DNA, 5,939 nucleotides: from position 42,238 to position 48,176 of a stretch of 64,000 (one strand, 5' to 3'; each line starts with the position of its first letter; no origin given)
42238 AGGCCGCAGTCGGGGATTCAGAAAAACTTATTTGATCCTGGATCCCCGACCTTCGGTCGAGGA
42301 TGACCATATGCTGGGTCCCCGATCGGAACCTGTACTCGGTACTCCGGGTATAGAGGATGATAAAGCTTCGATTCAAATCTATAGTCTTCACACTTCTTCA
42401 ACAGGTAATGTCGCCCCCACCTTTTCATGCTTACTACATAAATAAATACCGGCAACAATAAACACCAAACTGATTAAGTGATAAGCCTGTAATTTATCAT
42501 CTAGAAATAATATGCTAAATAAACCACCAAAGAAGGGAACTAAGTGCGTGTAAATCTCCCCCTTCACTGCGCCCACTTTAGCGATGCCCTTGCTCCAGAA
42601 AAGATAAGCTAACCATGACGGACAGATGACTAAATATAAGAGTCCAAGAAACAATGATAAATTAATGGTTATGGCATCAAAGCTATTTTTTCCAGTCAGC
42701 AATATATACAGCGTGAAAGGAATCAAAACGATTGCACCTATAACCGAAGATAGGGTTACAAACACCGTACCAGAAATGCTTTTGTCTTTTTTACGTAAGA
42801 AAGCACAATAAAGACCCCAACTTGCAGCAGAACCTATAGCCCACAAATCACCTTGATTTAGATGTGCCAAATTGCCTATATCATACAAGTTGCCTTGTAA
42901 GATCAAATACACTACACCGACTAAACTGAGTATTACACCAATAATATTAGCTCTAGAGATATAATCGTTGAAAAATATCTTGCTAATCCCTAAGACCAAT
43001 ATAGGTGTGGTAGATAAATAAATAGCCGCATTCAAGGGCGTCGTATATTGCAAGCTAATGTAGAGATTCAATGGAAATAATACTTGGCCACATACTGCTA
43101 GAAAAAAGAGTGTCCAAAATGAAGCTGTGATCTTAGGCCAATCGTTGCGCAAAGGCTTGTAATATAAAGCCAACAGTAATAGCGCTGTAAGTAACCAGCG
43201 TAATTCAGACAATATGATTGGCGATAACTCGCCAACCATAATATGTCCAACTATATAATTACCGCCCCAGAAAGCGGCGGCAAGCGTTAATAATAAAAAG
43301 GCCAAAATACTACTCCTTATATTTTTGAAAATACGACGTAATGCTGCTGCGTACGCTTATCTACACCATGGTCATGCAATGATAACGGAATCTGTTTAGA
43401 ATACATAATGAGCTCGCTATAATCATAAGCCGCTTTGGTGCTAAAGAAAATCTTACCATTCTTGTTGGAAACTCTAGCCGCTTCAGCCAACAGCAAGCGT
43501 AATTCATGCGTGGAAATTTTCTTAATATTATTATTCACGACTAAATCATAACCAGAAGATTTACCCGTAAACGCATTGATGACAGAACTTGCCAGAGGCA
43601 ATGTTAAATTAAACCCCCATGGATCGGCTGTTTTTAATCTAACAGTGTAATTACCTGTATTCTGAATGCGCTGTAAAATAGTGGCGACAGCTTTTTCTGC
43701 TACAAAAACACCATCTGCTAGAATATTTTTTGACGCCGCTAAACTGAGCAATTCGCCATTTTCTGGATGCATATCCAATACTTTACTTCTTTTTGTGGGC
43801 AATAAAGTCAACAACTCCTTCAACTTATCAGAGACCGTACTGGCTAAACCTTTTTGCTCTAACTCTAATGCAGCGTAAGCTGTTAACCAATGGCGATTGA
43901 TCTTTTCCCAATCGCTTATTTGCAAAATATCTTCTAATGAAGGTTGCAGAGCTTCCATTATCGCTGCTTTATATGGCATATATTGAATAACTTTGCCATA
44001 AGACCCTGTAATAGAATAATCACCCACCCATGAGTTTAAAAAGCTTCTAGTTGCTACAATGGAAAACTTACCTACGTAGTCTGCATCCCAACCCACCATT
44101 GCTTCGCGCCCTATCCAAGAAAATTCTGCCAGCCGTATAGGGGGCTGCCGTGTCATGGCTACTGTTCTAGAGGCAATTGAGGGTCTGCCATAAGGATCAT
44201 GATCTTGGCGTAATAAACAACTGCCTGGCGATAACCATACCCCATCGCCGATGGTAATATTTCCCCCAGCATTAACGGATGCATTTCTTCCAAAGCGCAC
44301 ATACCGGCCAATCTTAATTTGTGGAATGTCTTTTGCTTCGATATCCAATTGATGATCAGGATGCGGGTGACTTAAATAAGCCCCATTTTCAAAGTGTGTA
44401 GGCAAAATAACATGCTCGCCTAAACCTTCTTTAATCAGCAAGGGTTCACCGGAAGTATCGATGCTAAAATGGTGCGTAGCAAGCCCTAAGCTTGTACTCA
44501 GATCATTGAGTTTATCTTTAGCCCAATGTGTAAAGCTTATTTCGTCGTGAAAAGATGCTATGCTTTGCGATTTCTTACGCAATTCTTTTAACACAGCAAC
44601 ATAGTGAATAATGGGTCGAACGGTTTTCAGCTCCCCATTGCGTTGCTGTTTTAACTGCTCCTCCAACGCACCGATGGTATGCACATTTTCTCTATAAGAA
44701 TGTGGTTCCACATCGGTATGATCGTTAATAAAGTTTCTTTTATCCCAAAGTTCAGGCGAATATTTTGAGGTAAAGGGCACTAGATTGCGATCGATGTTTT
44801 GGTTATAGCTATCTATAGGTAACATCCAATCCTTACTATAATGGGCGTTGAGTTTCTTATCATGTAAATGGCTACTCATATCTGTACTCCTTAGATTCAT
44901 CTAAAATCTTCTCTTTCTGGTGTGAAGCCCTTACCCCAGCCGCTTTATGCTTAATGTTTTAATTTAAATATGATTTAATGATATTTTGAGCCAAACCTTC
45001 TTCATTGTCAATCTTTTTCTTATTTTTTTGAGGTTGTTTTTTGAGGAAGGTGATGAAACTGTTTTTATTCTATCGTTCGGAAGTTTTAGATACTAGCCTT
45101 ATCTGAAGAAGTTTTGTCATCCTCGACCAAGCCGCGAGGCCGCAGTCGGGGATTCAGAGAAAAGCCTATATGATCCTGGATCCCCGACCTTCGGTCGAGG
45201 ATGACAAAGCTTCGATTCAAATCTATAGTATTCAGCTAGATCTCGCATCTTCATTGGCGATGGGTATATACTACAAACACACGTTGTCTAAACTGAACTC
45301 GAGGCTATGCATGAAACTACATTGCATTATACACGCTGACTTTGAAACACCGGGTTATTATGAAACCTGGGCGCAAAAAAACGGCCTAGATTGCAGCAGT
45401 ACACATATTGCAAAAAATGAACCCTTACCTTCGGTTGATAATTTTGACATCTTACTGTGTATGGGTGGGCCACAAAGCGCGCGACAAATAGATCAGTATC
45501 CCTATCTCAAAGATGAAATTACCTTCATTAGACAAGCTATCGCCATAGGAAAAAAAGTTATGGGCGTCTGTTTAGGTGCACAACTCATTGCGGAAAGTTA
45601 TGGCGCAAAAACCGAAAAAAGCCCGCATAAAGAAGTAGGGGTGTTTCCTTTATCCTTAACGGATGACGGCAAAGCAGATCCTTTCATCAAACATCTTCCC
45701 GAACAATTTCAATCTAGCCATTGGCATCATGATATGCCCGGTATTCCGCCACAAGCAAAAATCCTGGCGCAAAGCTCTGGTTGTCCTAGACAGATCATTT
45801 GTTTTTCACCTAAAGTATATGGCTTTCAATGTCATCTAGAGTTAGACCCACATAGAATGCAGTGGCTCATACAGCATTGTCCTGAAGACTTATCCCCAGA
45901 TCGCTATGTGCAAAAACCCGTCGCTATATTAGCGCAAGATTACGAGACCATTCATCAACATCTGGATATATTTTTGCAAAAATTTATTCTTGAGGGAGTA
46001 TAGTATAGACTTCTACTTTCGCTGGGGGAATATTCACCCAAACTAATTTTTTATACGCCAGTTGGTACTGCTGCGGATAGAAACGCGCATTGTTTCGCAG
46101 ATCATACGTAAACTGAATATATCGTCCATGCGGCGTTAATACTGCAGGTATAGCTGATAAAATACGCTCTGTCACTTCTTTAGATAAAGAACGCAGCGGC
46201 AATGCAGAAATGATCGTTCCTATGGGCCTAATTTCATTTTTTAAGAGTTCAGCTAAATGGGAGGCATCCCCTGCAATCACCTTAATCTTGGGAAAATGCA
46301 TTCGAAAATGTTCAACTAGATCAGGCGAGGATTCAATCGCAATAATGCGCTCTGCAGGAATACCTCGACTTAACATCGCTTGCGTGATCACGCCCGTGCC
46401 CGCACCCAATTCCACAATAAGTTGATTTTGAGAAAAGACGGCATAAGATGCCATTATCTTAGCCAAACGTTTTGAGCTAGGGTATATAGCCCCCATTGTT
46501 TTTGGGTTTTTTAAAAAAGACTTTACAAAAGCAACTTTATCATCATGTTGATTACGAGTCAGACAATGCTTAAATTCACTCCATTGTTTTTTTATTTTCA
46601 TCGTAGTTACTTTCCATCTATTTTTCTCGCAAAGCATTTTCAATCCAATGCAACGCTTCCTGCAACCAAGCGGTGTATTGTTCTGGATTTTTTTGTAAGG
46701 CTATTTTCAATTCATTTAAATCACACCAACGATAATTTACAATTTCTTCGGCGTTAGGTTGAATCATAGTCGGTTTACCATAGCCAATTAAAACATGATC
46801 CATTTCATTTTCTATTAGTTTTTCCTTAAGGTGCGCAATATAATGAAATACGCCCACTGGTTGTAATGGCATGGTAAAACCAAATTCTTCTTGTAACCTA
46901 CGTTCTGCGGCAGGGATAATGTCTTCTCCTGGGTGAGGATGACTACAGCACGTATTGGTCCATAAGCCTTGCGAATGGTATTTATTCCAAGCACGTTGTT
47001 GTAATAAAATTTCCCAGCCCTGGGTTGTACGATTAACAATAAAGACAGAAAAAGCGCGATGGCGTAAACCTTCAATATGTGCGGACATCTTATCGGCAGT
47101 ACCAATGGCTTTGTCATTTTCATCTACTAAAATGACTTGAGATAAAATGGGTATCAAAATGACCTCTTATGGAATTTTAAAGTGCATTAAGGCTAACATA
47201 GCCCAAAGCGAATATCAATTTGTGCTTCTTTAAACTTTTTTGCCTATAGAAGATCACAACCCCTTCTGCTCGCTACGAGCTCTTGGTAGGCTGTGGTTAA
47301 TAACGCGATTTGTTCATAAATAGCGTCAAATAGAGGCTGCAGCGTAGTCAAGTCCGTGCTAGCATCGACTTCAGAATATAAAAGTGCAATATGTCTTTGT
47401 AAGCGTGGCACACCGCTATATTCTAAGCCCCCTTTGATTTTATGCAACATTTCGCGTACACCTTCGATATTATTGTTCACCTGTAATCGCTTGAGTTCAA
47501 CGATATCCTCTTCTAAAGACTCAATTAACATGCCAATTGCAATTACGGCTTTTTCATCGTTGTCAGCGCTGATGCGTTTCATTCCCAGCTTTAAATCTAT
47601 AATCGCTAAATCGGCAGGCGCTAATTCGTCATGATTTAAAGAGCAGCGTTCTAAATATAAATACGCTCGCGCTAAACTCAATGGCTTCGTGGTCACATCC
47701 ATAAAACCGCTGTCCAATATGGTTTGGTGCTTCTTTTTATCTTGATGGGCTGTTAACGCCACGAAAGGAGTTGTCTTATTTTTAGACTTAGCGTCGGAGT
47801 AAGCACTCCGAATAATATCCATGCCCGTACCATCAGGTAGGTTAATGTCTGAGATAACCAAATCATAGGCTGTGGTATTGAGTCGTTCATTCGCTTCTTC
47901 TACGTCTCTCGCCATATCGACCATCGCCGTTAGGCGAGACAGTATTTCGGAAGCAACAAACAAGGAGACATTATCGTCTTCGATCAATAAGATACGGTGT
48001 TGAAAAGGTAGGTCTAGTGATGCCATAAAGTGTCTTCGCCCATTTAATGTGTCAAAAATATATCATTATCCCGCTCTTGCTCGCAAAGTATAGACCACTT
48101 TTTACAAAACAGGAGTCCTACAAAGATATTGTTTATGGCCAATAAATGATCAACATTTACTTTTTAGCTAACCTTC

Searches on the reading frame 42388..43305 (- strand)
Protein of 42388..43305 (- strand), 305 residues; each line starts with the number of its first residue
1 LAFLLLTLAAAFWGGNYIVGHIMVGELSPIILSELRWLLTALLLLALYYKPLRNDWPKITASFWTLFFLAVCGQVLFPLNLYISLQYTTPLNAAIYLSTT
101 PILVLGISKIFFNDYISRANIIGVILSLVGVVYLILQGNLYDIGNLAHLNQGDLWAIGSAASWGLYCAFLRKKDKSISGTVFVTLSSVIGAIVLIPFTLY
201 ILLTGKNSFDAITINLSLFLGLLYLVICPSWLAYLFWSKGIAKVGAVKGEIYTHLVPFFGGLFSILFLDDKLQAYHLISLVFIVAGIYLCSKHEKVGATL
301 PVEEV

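Call 21: search_protein_families(library=pfam, proteins=[window:42388-43305:-])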
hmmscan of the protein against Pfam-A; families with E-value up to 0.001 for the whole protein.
window:42388-43305:- (305 aa): 2 families
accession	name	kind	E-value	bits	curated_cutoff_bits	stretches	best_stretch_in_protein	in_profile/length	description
PF00892.27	EamA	-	1.9e-38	132.2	28.2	2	152-290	3-133/135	EamA-like transporter family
PF03151.22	TPT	-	3.9e-07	30.2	30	1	255-294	100-139/291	Triose-phosphate Transporter family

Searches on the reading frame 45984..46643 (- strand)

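Call 27: search_protein_families(library=pfam, proteins=[window:45984-46643:-], max_evalue=0.00001)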
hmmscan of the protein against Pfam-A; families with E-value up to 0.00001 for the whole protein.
window:45984-46643:- (219 aa): 2 families
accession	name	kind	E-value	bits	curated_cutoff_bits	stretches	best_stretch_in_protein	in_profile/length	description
PF13649.12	Methyltransf_25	-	7.1e-09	36.7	27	1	76-173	1-97/97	Methyltransferase domain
PF00398.26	RrnaAD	-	4.6e-06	26.4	24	1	38-130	7-88/263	Ribosomal RNA adenine dimethylase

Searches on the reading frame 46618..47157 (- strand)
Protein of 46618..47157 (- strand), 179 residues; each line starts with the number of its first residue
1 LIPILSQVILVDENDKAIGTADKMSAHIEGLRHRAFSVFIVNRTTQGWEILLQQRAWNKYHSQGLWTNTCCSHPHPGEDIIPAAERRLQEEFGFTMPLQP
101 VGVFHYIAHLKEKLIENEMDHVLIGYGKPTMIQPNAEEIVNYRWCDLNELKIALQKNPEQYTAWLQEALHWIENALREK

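Call 27: search_protein_families(library=pfam, proteins=[window:46618-47157:-], max_evalue=0.00001)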
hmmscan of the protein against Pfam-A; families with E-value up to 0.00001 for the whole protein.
window:46618-47157:- (179 aa): 1 family
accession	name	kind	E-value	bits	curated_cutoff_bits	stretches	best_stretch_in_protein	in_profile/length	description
PF00293.34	NUDIX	-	3.1e-18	66.5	21.1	1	32-164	2-133/134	NUDIX domain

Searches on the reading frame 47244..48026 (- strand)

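Call 27: search_protein_families(library=pfam, proteins=[window:47244-48026:-], max_evalue=0.00001)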
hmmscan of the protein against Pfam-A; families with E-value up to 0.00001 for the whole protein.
window:47244-48026:- (260 aa): 2 families
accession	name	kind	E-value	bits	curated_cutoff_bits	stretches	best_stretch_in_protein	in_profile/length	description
PF00072.30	Response_reg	-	1.8e-17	64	30.2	1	12-120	1-105/111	Response regulator receiver domain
PF01627.28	Hpt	-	2.7e-06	28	24.6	1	165-218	4-57/84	Hpt domain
